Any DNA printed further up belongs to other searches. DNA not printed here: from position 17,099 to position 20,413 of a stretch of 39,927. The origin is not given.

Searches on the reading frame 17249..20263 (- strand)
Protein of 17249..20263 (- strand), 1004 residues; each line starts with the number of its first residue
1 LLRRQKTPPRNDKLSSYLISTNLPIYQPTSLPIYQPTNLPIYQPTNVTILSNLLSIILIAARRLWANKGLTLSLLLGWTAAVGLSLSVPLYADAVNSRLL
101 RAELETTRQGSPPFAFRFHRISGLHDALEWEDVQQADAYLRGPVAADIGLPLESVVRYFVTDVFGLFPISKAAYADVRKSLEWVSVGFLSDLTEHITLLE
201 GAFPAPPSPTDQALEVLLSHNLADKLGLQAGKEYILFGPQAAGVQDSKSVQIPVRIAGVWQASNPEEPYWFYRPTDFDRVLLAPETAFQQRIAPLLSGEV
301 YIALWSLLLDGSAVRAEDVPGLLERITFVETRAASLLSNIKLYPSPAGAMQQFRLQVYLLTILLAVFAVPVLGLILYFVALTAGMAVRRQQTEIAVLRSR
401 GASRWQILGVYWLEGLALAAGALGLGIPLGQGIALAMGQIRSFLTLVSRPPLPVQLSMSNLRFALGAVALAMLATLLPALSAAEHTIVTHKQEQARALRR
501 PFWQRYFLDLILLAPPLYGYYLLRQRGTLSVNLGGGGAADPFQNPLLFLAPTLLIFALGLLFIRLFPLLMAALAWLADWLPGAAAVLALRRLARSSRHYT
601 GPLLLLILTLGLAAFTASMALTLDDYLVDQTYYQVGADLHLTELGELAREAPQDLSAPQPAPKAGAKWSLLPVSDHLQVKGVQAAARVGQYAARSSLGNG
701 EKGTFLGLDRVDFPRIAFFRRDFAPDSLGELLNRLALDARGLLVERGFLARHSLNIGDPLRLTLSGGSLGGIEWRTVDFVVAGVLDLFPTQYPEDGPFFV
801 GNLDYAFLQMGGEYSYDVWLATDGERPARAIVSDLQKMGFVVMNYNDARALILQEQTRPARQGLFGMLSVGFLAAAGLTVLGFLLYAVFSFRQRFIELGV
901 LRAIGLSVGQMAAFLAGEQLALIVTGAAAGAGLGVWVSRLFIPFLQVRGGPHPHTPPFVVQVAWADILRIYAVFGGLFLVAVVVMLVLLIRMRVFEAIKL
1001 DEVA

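Call 10: search_protein_families(library=pfam, proteins=[window:17249-20263:-], max_evalue=0.0001)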
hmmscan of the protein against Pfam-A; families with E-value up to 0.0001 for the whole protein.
window:17249-20263:- (1004 aa): 1 family
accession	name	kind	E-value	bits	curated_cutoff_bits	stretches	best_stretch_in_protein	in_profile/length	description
PF02687.27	FtsX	-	1.3e-19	70.9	25.5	2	366-484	2-117/120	FtsX-like permease C-terminal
